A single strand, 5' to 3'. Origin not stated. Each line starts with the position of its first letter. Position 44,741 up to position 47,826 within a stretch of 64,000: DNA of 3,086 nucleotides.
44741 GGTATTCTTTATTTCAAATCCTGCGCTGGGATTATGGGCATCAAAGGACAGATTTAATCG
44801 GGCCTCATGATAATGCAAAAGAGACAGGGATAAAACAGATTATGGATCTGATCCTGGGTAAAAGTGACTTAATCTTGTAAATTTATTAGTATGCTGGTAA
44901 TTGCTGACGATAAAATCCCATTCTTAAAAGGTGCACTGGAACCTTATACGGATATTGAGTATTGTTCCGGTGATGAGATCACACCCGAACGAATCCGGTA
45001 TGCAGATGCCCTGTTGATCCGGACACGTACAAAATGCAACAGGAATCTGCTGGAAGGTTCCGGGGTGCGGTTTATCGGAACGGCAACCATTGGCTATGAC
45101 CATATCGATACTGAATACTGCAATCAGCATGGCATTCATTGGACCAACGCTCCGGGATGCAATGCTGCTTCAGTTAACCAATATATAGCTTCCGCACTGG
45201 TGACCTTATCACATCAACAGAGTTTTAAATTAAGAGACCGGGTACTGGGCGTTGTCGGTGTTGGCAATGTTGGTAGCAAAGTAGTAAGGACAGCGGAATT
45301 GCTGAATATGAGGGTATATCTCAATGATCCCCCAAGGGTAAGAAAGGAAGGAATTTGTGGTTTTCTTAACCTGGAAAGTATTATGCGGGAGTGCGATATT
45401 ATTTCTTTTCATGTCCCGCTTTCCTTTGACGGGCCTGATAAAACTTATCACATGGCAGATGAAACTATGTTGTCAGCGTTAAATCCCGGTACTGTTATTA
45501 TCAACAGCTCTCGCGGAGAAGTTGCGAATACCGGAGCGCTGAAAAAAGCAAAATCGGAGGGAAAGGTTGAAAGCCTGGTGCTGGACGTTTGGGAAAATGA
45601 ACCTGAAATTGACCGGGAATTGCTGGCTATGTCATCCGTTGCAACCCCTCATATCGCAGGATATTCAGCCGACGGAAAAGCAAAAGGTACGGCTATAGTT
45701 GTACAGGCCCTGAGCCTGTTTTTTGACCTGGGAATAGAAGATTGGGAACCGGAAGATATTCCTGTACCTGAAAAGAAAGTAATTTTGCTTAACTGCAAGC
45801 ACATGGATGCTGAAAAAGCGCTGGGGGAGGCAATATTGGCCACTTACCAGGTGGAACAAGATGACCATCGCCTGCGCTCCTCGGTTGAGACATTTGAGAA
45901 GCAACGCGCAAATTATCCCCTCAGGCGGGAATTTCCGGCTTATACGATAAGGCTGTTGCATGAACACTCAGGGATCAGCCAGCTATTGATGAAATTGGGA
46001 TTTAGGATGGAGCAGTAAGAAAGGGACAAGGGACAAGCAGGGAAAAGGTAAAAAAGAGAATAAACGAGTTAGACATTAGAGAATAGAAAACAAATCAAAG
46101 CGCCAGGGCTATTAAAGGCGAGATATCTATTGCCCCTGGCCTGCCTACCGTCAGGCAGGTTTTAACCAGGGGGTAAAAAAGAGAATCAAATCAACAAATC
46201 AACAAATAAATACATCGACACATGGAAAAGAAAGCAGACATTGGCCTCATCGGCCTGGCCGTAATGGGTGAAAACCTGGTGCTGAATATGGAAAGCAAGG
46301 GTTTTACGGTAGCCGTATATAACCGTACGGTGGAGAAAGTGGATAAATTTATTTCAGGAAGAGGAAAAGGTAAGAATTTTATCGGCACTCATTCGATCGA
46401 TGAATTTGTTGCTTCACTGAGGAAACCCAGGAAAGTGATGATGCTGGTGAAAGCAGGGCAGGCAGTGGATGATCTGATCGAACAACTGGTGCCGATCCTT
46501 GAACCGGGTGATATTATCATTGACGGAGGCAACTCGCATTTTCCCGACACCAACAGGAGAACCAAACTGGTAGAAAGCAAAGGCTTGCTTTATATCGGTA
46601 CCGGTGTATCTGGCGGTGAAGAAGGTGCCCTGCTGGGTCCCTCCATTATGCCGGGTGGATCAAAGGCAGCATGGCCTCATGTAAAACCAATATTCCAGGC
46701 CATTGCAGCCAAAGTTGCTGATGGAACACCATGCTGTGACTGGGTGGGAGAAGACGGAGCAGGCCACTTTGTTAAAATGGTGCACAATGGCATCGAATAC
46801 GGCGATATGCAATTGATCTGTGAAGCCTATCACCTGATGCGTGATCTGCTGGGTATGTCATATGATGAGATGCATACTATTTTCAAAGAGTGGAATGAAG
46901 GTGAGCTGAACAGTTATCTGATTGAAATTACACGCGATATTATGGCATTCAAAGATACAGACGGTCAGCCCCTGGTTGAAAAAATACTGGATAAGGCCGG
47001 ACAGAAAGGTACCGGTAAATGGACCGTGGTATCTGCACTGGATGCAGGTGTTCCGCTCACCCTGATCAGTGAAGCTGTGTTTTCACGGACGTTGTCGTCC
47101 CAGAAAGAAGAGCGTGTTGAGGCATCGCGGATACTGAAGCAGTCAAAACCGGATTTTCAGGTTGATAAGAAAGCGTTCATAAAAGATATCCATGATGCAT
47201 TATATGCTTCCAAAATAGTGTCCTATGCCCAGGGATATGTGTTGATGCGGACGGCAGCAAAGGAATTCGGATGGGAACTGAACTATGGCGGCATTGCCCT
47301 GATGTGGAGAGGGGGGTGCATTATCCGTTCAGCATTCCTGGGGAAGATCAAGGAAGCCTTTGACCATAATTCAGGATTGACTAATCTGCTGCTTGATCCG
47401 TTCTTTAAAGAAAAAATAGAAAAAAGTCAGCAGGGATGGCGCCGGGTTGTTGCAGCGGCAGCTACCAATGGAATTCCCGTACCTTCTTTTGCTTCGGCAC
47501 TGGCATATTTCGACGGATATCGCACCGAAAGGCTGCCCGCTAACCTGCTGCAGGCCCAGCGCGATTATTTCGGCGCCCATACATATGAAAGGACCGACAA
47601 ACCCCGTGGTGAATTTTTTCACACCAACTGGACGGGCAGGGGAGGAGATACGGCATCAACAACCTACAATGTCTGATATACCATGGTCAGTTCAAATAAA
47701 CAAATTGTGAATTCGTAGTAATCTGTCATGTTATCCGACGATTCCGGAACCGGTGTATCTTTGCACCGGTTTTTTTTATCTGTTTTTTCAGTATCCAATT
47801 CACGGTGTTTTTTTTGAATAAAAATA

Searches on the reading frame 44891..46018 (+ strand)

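Call 4: search_protein_families(library=pfam, proteins=[window:44891-46018:+], max_evalue=0.01)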
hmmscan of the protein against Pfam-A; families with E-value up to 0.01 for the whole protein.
window:44891-46018:+ (375 aa): 4 families
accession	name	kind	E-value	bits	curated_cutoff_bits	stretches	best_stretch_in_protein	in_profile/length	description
PF02826.25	2-Hacid_dh_C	-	1.8e-32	112.6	25.1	1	107-256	27-178/178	D-isomer specific 2-hydroxyacid dehydrogenase, NAD binding domain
PF00389.36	2-Hacid_dh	-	5.4e-18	65.4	24.6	1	19-278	20-124/134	D-isomer specific 2-hydroxyacid dehydrogenase, catalytic domain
PF11890.14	DUF3410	-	3.2e-12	46.6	31.4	1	304-370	15-81/81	Domain of unknown function (DUF3410)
PF03446.21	NAD_binding_2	-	0.0059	17.1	21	0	119-227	2-113/161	NAD binding domain of 6-phosphogluconate dehydrogenase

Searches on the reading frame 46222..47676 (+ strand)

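Call 4: search_protein_families(library=pfam, proteins=[window:46222-47676:+], max_evalue=0.01)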
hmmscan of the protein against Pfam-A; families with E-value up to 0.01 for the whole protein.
window:46222-47676:+ (484 aa): 3 families
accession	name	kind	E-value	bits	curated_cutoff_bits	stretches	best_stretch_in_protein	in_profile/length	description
PF00393.24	6PGD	-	5.9e-137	456.3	27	1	181-470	1-290/290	6-phosphogluconate dehydrogenase, C-terminal domain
PF03446.21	NAD_binding_2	-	3.2e-50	170.7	21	1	6-166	1-157/161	NAD binding domain of 6-phosphogluconate dehydrogenase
PF01488.26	Shikimate_DH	-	0.0019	18.7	24.3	1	4-47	12-56/138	Shikimate / quinate 5-dehydrogenase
